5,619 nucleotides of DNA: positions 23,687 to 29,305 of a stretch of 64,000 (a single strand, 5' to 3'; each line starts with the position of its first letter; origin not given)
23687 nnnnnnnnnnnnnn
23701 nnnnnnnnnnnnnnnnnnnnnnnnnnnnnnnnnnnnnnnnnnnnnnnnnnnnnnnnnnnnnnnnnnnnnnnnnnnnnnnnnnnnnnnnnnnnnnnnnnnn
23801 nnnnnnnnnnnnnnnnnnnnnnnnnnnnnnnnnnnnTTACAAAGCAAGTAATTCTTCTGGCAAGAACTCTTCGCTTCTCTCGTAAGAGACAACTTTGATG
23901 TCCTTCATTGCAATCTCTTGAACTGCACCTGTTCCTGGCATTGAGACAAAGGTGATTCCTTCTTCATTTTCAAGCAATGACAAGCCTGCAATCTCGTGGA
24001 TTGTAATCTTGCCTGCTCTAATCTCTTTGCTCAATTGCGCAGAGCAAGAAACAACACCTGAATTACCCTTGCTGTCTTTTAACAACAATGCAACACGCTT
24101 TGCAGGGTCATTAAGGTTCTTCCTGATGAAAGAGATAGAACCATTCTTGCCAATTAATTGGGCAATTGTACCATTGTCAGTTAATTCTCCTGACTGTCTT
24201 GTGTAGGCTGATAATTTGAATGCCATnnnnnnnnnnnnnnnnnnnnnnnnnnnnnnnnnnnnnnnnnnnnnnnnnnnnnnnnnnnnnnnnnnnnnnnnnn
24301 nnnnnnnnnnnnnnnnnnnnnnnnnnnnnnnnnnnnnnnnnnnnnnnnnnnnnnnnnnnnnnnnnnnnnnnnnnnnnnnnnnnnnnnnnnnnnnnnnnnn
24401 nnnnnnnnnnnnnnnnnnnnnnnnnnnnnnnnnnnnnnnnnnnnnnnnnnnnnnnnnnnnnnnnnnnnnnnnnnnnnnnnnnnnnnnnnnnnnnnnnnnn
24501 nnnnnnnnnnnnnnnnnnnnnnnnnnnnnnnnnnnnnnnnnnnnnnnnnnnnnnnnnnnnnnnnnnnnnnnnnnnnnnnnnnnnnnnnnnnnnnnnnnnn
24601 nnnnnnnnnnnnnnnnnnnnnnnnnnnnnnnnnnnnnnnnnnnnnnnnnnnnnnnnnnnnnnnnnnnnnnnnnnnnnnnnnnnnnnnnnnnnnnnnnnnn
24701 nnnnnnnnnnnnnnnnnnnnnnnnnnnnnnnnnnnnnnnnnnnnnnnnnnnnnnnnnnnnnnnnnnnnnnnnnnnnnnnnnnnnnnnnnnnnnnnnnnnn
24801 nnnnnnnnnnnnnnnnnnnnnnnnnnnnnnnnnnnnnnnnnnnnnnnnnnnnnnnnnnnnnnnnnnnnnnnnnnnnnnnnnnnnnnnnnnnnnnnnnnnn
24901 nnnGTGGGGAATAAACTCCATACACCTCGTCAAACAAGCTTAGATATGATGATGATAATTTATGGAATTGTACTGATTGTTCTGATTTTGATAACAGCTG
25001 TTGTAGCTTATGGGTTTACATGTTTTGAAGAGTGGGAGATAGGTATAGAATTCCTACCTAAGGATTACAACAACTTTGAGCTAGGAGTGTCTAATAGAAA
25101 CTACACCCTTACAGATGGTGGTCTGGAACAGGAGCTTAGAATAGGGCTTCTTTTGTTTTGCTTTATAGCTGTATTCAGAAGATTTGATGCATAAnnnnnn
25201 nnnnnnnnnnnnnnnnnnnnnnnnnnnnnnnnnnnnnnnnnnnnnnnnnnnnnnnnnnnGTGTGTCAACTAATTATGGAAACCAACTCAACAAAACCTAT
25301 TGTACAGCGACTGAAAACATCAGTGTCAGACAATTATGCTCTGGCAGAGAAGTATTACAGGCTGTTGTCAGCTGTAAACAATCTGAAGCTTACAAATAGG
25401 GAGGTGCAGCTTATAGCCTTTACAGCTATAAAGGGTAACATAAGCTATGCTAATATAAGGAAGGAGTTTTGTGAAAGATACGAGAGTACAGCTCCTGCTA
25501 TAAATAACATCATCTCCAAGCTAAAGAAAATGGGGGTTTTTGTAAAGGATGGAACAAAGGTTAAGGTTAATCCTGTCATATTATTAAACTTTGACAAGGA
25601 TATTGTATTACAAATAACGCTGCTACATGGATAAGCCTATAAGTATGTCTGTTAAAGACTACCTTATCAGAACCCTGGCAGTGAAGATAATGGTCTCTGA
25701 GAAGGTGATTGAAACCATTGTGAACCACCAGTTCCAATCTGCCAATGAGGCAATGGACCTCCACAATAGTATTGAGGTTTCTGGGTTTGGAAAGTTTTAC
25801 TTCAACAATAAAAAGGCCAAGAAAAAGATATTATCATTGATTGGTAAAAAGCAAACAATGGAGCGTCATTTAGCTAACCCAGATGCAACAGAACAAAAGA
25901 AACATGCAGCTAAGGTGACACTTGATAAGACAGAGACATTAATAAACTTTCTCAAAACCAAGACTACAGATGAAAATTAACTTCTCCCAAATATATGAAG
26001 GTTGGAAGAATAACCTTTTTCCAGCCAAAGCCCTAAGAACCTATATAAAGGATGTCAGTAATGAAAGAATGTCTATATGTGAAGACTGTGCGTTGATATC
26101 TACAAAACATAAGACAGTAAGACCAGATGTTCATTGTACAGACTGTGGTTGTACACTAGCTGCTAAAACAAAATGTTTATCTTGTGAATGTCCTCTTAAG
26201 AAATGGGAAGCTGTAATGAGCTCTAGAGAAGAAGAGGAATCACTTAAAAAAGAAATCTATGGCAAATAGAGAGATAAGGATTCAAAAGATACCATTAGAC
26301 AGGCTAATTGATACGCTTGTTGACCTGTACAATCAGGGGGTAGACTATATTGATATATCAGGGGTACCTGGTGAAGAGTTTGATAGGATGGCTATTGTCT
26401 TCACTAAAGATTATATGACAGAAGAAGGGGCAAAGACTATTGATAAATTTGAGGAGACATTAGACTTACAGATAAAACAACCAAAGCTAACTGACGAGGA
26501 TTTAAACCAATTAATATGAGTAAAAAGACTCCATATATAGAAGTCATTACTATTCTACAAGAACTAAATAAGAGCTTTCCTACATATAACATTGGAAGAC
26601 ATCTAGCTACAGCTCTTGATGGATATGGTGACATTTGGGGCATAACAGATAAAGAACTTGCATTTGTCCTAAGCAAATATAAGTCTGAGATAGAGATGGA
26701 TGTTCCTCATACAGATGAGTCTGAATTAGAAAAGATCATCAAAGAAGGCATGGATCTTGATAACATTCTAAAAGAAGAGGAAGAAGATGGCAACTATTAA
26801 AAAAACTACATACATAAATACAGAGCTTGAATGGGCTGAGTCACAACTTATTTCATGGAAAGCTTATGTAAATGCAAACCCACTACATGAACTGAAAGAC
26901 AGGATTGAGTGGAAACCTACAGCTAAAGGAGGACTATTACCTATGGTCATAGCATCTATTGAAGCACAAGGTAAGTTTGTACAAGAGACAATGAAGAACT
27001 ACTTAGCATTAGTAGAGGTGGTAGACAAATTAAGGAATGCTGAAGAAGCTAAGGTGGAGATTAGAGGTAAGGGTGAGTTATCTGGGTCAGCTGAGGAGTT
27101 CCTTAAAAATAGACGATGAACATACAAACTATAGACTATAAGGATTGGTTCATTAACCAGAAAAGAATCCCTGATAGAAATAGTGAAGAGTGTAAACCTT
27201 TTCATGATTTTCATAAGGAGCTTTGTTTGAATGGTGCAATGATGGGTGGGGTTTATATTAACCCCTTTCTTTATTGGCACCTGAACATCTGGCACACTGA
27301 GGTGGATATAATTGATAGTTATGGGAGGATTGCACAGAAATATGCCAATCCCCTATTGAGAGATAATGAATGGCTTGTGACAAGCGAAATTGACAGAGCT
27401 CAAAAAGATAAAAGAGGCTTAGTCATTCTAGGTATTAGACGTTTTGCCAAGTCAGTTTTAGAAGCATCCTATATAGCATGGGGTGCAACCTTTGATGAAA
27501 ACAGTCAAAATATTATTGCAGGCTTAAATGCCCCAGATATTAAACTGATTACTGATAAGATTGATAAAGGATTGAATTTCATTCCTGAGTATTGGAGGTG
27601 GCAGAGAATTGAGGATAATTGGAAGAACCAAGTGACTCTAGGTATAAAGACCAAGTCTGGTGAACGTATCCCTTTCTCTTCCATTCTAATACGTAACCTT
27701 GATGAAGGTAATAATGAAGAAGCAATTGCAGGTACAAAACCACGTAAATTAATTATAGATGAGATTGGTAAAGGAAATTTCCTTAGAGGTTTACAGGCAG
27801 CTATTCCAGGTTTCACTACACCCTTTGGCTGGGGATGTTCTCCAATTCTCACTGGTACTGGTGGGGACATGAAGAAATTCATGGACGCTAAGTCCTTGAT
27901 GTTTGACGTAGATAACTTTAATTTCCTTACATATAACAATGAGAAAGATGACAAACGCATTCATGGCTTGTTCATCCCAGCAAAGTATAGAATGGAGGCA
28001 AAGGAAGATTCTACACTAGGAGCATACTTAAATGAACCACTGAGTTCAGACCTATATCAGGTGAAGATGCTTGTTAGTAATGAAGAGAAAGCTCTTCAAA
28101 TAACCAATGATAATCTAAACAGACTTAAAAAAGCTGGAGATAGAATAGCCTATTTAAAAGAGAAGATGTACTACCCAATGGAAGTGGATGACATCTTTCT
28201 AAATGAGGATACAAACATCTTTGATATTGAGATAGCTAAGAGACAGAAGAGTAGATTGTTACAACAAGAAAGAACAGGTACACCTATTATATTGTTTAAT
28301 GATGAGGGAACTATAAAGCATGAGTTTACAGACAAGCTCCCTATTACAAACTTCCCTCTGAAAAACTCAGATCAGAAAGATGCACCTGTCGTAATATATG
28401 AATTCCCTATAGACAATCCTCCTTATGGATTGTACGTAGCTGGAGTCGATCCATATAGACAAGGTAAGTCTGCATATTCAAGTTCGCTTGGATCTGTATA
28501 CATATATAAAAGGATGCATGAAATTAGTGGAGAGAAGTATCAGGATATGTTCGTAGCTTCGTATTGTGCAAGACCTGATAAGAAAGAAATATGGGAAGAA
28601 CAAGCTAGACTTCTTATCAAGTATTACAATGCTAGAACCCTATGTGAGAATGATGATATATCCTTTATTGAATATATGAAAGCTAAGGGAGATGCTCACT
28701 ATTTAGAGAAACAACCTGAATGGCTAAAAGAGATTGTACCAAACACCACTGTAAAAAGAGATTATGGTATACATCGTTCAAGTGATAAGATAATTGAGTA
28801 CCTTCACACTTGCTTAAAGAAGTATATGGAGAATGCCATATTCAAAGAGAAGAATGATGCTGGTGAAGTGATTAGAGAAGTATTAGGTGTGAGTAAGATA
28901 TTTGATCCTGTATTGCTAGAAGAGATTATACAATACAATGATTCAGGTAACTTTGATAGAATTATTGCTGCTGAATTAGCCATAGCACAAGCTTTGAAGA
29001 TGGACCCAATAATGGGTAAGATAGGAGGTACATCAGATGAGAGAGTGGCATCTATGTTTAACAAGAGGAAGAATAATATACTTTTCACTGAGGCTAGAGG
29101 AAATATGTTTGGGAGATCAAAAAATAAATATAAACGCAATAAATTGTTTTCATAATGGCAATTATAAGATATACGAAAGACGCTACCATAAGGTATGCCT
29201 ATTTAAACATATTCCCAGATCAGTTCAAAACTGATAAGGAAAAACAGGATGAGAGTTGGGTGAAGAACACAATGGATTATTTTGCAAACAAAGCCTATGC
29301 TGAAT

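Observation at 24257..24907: G-tract iteron-like array plus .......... direct repeats in the divergent promoter region of an AT-rich genome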

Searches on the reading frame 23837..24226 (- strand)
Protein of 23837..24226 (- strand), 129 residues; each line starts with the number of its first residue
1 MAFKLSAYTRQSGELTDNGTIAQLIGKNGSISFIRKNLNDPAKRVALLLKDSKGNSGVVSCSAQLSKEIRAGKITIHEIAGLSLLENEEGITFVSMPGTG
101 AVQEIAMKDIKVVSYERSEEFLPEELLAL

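Call 9: search_protein_families(library=phrogs, proteins=[window:23837-24226:-], max_evalue=0.01)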
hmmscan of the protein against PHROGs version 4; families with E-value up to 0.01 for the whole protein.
window:23837-24226:- (129 aa): 0 families

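Call 11: find_related_loci(query=window:23837-24226:-, collection=viral_contigs, flank=5000)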
Query window:23837-24226:- (129 aa) in viral_contigs; peptide patterns used: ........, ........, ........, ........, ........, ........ (x = any residue, [..] = any of these).
5 stretches matched a pattern, but none encodes a relative of the query by tblastn (E <= 1e-3).

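Call 37: search_protein_families(library=pfam, proteins=[window:23837-24226:-], max_evalue=0.01)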
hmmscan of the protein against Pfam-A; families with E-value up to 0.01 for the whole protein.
window:23837-24226:- (129 aa): 0 families

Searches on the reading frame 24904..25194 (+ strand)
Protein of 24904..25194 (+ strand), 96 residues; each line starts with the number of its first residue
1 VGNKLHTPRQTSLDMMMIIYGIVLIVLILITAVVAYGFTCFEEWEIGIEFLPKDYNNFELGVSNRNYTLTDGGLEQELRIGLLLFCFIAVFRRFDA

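Call 9: search_protein_families(library=phrogs, proteins=[window:24904-25194:+], max_evalue=0.01)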
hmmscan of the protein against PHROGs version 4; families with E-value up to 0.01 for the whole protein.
window:24904-25194:+ (96 aa): 0 families

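Call 37: search_protein_families(library=pfam, proteins=[window:24946-25194:+], max_evalue=0.01)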
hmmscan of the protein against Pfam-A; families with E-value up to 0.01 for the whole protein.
window:24946-25194:+ (82 aa): 0 families

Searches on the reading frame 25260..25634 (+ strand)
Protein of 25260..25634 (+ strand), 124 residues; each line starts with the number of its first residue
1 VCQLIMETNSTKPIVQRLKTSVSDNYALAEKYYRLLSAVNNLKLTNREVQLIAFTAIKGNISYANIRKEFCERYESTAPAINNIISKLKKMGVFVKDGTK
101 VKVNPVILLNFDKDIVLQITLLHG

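Call 9: search_protein_families(library=phrogs, proteins=[window:25260-25634:+], max_evalue=0.01)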
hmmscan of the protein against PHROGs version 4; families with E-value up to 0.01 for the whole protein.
window:25260-25634:+ (124 aa): 0 families

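Call 37: search_protein_families(library=pfam, proteins=[window:25275-25634:+], max_evalue=0.01)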
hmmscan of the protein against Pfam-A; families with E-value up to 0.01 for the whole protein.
window:25275-25634:+ (119 aa): 0 families

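Call 70: find_homologous_proteins(query=window:25275-25634:+, max_evalue=0.001)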
Query window:25275-25634:+ (119 aa): 2111 proteins with E <= 0.001 among 2120 candidates; the best 120 are listed.
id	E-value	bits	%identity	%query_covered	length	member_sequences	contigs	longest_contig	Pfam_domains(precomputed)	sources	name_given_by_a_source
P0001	3.8e-68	244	99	100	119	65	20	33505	-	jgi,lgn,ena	jgi:hypothetical protein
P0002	3.9e-63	228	91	100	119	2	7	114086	-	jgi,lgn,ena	jgi:hypothetical protein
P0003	4.1e-63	228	91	100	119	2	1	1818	-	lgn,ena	-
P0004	4.3e-63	228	91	100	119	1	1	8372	-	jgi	jgi:hypothetical protein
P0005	5.2e-63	228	90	100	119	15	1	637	-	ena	-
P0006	5.8e-63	227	91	100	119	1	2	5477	-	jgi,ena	jgi:hypothetical protein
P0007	9.2e-63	227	91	100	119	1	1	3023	-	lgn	-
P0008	1.1e-62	227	91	100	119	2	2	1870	-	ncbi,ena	-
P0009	1.1e-62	227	91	100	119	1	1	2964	-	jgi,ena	-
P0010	1.5e-62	226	91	100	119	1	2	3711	-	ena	-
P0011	2.0e-62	226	89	100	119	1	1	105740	-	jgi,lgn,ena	jgi:biotin operon repressor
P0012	2.2e-62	226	90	100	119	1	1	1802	-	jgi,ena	jgi:hypothetical protein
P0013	4.8e-62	225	91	100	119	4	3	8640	-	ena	-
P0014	5.1e-62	224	90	100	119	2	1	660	-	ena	-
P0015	7.5e-62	224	89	100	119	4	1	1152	-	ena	-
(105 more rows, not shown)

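Call 76: predict_structure(alignment_id=A3)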
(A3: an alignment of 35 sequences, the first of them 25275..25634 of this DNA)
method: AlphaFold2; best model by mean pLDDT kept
length: 119 residues; sequences in the alignment: 35
mean_pLDDT: 69.4   pTM: 0.63
mean pLDDT of the five models: 69.4, 60.5, 59.9, 59.2, 58.4
residues with pLDDT >= 90: 0; 70-90: 79; 50-70: 9; < 50: 31
segments of 3 or more residues with pLDDT < 50: 1-16, 105-119
pLDDT, mean of each block of 10 residues (from residue 1): 40 46 79 77 87 82 86 84 82 79 50 38
secondary structure, 60 per line:
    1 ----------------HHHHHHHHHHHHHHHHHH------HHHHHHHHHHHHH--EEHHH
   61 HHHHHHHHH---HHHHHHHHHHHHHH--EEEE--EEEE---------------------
elements in order: H17-34 H41-53 H58-69 H73-86 E89-92 E95-98

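Call 78: fold_search(model_id=the predicted structure, library=pdb)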
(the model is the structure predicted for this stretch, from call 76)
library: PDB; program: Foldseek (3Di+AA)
matches with E <= 10: 1398; with E <= 0.001: 0
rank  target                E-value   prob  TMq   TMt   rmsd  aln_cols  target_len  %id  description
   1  1bja_A                1.1e-02  1.00  0.53  0.65   2.1        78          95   19  ACTIVATION DOMAIN OF THE PHAGE T4 TRANSCRIPTION FACTOR MOTA (released 1998-11-04)
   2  3gfm                  1.1e-02  1.00  0.46  0.40   6.6       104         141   21  Crystal structure of the ST1710 mutant (K91A) protein (released 2009-08-25)
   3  3gfj                  1.3e-02  0.99  0.45  0.39   6.9       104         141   20  Crystal structure of the ST1710 mutant (R89A) protein (released 2009-08-25)
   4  8za5_B                1.5e-02  0.99  0.46  0.40   9.2       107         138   18  Crystal structure of HsmR (released 2025-10-29)
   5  3gfl                  1.5e-02  0.99  0.47  0.40   6.8       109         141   22  Crystal structure of the ST1710 mutant (R90A) protein (released 2009-08-25)
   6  2qww_E                1.8e-02  1.00  0.50  0.42   6.7       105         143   21  Crystal structure of multiple antibiotic-resistance repressor (MarR) (YP_013417.1) from Listeria monocytogenes 4b F236 (released 2007-08-21)
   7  3gfi_A                1.9e-02  0.99  0.46  0.39   7.1       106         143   19  Crystal structure of ST1710 complexed with its promoter DNA (released 2009-08-25)
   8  4mtd_A                2.0e-02  1.00  0.51  0.42   3.9        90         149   19  Zinc Uptake Regulator Complexed With Zinc AND DNA (released 2014-11-05)
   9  2yr2_A                2.2e-02  0.99  0.46  0.40   6.4       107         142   22  Crystal Structure of the Hypothetical regulator from Sulfolobus tokodaii (released 2007-10-02)
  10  5aiq_B                2.3e-02  1.00  0.50  0.45   4.7        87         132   16  Crystal structure of ligand-free NadR (released 2016-03-02)
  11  2pex_A                2.4e-02  0.99  0.47  0.41   9.2        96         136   18  Structure of reduced C22S OhrR from Xanthamonas Campestris (released 2007-12-11)
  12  9day_A                2.4e-02  0.99  0.42  0.23   6.7        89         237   17  Crystal Structure of the Transcriptional Regulator HcpR from Porphyromonas Gingivalis (released 2026-01-28)
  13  4yif_F                3.1e-02  0.99  0.47  0.43   5.8        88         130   17  Crystal structure of Rv0880 (released 2015-06-10)
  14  4kif_B                3.4e-02  0.82  0.32  0.13  15.3       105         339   21  Crystal structure of methyltransferase from Streptomyces hygroscopicus complexed with phenylpyruvic acid (released 2014-05-07)
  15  2pex_B                3.6e-02  1.00  0.47  0.42   6.0        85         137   19  Structure of reduced C22S OhrR from Xanthamonas Campestris (released 2007-12-11)
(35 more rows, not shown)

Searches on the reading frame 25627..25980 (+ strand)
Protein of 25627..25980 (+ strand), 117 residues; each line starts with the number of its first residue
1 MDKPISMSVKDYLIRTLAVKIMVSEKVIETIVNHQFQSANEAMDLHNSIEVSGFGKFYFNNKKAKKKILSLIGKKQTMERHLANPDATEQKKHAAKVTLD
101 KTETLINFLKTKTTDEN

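Call 9: search_protein_families(library=phrogs, proteins=[window:25627-25980:+], max_evalue=0.01)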
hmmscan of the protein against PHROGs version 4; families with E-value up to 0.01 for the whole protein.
window:25627-25980:+ (117 aa): 1 family
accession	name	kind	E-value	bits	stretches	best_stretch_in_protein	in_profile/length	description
phrog_379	-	DNA, RNA and nucleotide metabolism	0.00022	21.7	1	7-68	29-90/138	DNA binding protein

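Call 37: search_protein_families(library=pfam, proteins=[window:25627-25980:+], max_evalue=0.01)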
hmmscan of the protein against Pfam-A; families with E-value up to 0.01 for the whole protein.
window:25627-25980:+ (117 aa): 1 family
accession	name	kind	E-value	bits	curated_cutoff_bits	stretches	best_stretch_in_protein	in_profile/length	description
PF00216.26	Bac_DNA_binding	-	2.2e-07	31.4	22.4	1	10-67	3-60/90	Bacterial DNA-binding protein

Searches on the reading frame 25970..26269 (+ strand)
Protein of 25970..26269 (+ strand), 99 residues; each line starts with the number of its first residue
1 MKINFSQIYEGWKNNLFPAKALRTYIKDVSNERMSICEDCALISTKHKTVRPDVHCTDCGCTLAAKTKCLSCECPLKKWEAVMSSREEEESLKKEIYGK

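Call 9: search_protein_families(library=phrogs, proteins=[window:25970-26269:+], max_evalue=0.01)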
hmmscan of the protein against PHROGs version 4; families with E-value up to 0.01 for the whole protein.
window:25970-26269:+ (99 aa): 2 families
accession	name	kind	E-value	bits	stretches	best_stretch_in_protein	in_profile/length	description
phrog_13558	-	unknown function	2.3e-10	41.3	1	27-79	22-68/69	-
phrog_37411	-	unknown function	0.00016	22.3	1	47-92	50-94/207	-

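Call 37: search_protein_families(library=pfam, proteins=[window:25970-26269:+], max_evalue=0.01)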
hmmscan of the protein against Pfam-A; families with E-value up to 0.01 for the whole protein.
window:25970-26269:+ (99 aa): 0 families

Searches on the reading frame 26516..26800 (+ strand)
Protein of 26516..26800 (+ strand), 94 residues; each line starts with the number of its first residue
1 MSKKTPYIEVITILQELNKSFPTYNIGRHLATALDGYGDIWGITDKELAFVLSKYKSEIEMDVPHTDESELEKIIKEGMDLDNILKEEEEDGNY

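Call 9: search_protein_families(library=phrogs, proteins=[window:26516-26800:+], max_evalue=0.01)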
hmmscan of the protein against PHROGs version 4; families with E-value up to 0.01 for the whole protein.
window:26516-26800:+ (94 aa): 0 families

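Call 37: search_protein_families(library=pfam, proteins=[window:26516-26800:+], max_evalue=0.01)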
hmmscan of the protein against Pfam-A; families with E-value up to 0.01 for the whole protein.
window:26516-26800:+ (94 aa): 1 family
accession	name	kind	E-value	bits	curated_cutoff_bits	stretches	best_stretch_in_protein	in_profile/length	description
PF24815.1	HMG_WDHD1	-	0.0066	16.8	51.6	0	52-89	9-44/51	WDHD1 HMG box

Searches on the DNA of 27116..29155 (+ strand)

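Call 75: search_rna_families(sources=[L057, L033, L019, L071, L036], threshold=evalue, max_evalue=1)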
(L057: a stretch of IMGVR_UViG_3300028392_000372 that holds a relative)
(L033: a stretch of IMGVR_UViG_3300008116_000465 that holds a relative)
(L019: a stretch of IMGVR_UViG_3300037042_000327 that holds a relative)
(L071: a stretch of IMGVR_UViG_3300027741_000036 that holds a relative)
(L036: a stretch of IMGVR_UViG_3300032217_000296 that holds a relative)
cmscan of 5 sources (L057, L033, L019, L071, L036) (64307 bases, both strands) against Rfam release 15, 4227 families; matches with E-value up to 1: 2.
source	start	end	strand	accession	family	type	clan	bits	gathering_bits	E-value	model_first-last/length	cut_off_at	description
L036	11563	11636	+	RF00087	SNORD26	Gene; snRNA; snoRNA; CD-box;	CL00050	25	44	0.51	1-76/76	no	Small nucleolar RNA SNORD26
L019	6667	6781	-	RF01295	SCARNA7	Gene; snRNA; snoRNA; scaRNA;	-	22.7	65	0.21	1-330/330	no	Small Cajal body-specific RNA 7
